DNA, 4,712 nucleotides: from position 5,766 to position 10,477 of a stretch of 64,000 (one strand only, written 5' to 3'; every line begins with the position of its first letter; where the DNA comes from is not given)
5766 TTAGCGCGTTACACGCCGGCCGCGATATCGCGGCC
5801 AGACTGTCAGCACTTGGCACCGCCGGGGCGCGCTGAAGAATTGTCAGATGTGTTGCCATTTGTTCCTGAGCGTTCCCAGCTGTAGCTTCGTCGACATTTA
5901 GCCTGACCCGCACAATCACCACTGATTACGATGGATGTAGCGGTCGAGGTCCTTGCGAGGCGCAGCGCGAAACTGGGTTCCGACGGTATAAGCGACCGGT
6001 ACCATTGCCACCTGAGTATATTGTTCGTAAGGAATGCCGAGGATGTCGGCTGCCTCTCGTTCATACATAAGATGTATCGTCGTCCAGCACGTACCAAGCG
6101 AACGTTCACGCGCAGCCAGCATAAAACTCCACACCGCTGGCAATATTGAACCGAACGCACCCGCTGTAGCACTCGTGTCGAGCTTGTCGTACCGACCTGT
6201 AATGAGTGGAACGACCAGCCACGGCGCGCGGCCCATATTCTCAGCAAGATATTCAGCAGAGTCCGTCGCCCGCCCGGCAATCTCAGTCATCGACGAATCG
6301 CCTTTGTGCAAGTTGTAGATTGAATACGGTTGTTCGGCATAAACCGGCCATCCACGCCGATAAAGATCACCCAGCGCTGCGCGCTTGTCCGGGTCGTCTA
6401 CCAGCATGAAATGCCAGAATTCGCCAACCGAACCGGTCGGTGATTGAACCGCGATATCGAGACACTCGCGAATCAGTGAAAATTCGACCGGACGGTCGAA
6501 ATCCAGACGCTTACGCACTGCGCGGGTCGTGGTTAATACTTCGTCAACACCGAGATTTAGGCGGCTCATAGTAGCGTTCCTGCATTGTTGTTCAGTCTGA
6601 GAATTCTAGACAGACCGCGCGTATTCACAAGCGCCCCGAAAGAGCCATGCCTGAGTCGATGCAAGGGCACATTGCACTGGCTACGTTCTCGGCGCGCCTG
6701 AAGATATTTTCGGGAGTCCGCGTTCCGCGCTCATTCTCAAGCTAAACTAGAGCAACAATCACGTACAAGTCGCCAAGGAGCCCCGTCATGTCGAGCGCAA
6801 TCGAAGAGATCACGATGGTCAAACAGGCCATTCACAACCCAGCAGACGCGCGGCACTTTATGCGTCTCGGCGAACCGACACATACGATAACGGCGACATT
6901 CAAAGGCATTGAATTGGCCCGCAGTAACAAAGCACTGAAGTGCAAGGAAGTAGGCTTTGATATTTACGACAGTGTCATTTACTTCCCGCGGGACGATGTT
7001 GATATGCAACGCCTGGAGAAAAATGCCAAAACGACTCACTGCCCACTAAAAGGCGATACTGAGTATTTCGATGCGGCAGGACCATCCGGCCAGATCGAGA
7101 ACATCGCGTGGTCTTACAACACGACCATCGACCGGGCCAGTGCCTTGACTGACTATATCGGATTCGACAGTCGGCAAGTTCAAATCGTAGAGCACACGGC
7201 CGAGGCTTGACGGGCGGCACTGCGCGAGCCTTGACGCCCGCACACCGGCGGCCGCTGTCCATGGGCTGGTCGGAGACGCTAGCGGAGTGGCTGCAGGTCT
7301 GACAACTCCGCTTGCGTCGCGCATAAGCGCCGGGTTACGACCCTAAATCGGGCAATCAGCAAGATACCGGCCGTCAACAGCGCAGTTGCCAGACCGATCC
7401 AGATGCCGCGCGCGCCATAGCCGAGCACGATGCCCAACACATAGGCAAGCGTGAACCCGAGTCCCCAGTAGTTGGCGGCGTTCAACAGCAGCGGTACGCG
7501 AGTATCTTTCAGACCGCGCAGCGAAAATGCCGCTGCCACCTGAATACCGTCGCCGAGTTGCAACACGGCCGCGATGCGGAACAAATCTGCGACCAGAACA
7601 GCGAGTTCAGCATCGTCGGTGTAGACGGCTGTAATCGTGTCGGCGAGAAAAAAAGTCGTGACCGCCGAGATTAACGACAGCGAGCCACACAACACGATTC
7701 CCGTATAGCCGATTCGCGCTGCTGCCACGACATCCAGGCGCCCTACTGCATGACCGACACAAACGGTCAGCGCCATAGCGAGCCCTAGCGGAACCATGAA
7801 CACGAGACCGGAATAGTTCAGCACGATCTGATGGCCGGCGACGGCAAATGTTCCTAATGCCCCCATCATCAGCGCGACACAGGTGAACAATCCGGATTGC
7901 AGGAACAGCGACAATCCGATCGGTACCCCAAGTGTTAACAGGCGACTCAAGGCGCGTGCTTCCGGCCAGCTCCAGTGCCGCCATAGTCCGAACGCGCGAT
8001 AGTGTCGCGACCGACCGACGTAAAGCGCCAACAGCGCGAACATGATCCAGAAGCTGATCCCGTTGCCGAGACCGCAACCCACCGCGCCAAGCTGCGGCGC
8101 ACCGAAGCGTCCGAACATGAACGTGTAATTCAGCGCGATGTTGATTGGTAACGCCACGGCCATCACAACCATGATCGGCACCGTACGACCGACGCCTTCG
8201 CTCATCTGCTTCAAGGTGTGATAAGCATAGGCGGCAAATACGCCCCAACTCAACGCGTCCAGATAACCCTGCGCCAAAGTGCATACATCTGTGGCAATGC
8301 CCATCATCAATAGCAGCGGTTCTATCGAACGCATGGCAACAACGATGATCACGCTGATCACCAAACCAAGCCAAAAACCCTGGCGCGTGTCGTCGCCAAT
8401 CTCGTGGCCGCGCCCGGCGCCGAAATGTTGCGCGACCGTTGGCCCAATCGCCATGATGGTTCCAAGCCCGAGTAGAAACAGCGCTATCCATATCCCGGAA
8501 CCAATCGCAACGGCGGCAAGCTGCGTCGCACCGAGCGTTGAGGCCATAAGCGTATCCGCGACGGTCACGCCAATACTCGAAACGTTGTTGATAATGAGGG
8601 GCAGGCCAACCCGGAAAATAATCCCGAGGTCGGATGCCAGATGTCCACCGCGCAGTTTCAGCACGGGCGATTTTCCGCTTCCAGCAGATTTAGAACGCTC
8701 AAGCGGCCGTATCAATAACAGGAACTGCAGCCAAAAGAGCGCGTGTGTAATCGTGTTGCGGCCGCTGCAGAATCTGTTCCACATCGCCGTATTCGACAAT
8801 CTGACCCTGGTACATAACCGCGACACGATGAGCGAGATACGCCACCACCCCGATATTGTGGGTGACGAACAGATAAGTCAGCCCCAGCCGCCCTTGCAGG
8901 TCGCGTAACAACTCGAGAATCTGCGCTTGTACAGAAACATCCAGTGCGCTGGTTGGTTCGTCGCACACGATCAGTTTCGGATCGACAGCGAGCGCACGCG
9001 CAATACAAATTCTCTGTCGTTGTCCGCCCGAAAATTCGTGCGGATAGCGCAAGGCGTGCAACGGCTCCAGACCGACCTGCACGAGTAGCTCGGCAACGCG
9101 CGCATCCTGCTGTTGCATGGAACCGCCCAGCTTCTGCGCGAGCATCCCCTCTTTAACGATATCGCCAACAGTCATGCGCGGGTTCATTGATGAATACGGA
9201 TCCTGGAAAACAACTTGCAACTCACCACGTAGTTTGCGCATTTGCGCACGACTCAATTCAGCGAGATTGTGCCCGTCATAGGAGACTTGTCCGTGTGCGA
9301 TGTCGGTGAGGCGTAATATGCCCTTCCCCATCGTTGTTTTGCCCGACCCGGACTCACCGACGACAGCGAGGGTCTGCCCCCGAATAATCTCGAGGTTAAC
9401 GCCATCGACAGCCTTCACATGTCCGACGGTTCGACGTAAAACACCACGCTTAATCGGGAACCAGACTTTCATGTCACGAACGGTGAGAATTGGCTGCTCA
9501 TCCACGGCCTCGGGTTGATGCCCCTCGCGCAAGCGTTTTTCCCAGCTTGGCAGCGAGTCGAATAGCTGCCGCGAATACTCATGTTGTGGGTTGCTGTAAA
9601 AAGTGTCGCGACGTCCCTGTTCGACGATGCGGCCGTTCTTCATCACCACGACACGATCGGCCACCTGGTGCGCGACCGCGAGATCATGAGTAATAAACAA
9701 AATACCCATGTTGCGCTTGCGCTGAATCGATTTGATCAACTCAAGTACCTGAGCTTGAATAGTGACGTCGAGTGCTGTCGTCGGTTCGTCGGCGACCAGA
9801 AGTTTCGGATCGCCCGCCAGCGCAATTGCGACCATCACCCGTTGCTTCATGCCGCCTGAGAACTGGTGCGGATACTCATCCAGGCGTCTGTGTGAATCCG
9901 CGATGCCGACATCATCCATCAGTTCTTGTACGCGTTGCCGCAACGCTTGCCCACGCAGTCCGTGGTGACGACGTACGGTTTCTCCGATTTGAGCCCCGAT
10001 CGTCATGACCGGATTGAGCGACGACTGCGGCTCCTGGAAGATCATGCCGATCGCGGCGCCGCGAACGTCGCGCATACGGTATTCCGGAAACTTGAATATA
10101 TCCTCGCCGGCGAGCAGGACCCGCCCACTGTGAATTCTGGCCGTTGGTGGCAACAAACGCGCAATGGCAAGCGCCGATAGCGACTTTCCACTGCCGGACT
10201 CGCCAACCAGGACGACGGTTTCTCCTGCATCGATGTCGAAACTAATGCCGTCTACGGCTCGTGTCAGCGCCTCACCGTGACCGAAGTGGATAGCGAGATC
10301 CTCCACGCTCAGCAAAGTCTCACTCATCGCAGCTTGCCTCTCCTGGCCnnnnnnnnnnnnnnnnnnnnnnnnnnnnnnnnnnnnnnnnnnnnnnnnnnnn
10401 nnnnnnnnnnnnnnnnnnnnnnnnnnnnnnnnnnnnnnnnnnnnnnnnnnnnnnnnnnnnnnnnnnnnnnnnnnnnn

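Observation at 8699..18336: Beta-oxidation gene pair (fadI/fadJ-like) embedded inside a yejABEF-like peptide ABC importer operon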

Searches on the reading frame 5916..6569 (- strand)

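Call 3: search_protein_families(library=pfam, proteins=[window:5916-6569:-])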
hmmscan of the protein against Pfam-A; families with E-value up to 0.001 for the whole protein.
window:5916-6569:- (217 aa): 1 family
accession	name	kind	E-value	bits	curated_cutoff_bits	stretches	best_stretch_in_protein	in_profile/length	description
PF00881.29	Nitroreductase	-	5.6e-18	66.1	23.5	1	16-194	5-167/167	Nitroreductase family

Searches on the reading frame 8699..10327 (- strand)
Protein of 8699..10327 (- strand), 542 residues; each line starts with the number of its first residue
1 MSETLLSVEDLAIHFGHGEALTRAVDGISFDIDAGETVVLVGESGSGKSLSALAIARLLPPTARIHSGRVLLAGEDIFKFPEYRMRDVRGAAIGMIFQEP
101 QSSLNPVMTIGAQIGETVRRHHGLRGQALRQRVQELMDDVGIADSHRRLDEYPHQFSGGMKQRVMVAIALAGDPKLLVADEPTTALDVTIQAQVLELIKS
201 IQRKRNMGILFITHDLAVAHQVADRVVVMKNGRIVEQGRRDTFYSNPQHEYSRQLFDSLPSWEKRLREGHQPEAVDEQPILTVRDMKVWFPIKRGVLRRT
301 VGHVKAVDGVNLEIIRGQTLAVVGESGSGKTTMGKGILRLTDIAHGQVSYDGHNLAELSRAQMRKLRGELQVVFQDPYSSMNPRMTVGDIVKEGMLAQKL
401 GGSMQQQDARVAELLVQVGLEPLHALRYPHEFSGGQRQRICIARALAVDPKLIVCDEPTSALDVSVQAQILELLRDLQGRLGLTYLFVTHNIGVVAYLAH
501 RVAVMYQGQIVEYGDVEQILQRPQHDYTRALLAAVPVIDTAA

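Call 3: search_protein_families(library=pfam, proteins=[window:8699-10327:-])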
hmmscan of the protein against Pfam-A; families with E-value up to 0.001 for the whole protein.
window:8699-10327:- (542 aa): 12 families
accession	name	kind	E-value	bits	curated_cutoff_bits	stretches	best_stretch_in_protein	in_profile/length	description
PF00005.33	ABC_tran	-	1.9e-64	216.8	25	2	308-460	2-137/137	ABC transporter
PF13304.12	AAA_21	-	2.2e-16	61.3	27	2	380-495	162-303/304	AAA domain, putative AbiEii toxin, Type IV TA system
PF08352.17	oligo_HPY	-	2.1e-14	54.1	27.1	2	511-540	1-30/65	Oligopeptide/dipeptide transporter, C-terminal region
PF02463.25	SMC_N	-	2.3e-14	53.8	40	2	37-228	26-211/220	RecF/RecN/SMC N terminal domain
PF13401.12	AAA_22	-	1.2e-07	32.5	27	0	319-479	7-109/130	AAA domain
PF13555.12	AAA_29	-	1.2e-06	28.6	27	0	26-64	13-51/61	P-loop containing region of AAA domain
PF13191.12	AAA_16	-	3.3e-05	24.9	32.6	0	34-69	23-59/167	AAA ATPase domain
PF01078.27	Mg_chelatase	-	0.00017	21.5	20.3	0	36-63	23-50/207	Magnesium chelatase, subunit ChlI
PF05729.18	NACHT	-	0.00025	21.3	26.7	0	319-339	2-22/167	NACHT domain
PF13481.12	AAA_25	-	0.00046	20.3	27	0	32-56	30-54/195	AAA domain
PF03193.22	RsgA_GTPase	-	0.00053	20.3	30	0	314-350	103-139/174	RsgA GTPase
PF20703.3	nSTAND1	-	0.00097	19.3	27.1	0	9-60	11-56/379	Novel STAND NTPase 1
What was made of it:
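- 8699..10327 (-): Fused double-NBD ABC ATPase (YejF-like), 542 aa. 2x PF00005 + oligo_HPY (call 3).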

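Call 4: search_protein_families(library=ncbifam, proteins=[window:8699-10327:-])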
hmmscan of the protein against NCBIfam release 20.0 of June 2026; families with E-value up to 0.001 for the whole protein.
window:8699-10327:- (542 aa): 192 families (the best 25 are shown)
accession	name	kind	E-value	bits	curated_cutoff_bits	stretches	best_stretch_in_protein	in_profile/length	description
NF011713.0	PRK15134.1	equivalog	3.6e-183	610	834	1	1-533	1-527/529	microcin C ABC transporter ATP-binding protein YejF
NF007613.0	PRK10261.1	equivalog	7.7e-177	589.4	1077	1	3-540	10-572/623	glutathione ABC transporter ATP-binding protein GsiA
NF008453.0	PRK11308.1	subfamily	3.8e-157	522.8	408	2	273-540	5-270/334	dipeptide ABC transporter ATP-binding protein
NF011659.0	PRK15079.1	equivalog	8.5e-154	511.2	540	2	276-540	7-273/334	murein tripeptide/oligopeptide ABC transporter ATP binding protein OppF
NF043079.1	MMSYN1_0167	equivalog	7.5e-148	493.8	740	4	84-264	299-479/561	oligopeptide ABC transporter ATP-binding protein OppD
NF008246.0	PRK11022.1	equivalog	4.2e-146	486.1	541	2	4-263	2-261/326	dipeptide ABC transporter ATP-binding protein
NF043078.1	MMSYN1_0168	equivalog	1e-135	453.9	800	5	411-539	473-601/649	oligopeptide ABC transporter ATP-binding protein OppF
NF007010.1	PRK09473.1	subfamily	2.4e-135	450.4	575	2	5-263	1-258/318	oligopeptide ABC transporter ATP-binding protein OppD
TIGR02770.1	nickel_nikD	equivalog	5.5e-135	448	318.7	2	25-256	2-226/230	nickel import ATP-binding protein NikD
NF043071.1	DppF_dipep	equivalog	1.2e-132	442.3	660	2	274-539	7-270/331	dipeptide ABC transporter ATP-binding subunit DppF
NF047576.1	opine_ATP_CntF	equivalog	3.3e-132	439.6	385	2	5-258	2-252/264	staphylopine uptake ABC transporter ATP-binding protein CntF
NF047578.1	opine_ATP_CntD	equivalog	2.3e-131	436.9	380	2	5-258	2-252/266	staphylopine uptake ABC transporter ATP-binding protein CntD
TIGR02769.1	nickel_nikE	equivalog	7.8e-127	422.2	332.55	2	293-535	13-253/265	nickel import ATP-binding protein NikE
NF007739.0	PRK10419.1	subfamily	3.3e-118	394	354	2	296-535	17-254/268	nickel ABC transporter ATP-binding protein NikE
TIGR01186.1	proV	subfamily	3.2e-103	345.6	326.6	2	21-257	5-231/363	betaine/proline/choline family ABC transporter ATP-binding protein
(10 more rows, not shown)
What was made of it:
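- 8699..10327 (-): YejF model 610 bits, below the 834 cut-off (call 4).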
